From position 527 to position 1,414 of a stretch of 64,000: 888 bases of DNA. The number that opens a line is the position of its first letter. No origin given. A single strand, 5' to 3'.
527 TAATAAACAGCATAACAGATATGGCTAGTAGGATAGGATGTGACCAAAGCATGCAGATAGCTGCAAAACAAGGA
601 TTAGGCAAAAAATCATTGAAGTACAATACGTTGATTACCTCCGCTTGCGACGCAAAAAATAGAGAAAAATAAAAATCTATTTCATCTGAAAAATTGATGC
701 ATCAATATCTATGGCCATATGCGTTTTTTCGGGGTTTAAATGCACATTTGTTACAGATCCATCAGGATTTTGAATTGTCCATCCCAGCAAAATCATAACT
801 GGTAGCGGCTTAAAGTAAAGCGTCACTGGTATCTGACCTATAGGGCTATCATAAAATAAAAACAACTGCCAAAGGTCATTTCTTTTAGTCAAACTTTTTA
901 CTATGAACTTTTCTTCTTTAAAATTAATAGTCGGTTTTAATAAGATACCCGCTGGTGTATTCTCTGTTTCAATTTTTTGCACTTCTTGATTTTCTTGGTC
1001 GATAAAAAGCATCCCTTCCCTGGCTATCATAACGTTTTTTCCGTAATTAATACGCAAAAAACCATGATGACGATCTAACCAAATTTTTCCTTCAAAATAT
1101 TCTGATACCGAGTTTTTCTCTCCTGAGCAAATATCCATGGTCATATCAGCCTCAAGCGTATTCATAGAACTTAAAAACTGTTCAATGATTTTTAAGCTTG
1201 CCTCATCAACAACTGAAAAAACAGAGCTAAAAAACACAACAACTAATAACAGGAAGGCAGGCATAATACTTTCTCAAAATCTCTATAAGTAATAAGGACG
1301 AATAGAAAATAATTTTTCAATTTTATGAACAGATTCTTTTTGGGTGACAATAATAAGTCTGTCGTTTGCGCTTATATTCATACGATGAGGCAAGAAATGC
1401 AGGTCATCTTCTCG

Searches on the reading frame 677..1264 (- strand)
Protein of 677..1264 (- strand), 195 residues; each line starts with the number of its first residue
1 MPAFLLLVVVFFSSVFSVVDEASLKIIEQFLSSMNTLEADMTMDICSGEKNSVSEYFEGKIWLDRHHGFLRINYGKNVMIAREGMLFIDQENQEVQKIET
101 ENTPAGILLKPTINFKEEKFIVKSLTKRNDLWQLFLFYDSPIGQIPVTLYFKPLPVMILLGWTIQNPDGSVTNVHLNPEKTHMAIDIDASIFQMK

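Call 74: search_protein_families(library=pfam, proteins=[window:677-1264:-], max_evalue=0.01)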
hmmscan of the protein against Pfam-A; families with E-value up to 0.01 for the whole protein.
window:677-1264:- (195 aa): 0 families

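Call 92: search_protein_families(library=ncbifam, proteins=[window:677-1264:-], max_evalue=1)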
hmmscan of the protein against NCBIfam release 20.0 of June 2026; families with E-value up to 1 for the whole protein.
window:677-1264:- (195 aa): 2 families
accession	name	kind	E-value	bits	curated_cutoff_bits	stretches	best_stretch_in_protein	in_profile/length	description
TIGR00547.2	lolA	equivalog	0.0025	17.3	112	1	7-134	5-135/202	outer membrane lipoprotein periplasmic chaperone LolA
NF047569.1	LIC10421_LIC12816_fam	subfamily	0.17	12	100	1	4-36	10-43/111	LIC10421/LIC12816 family protein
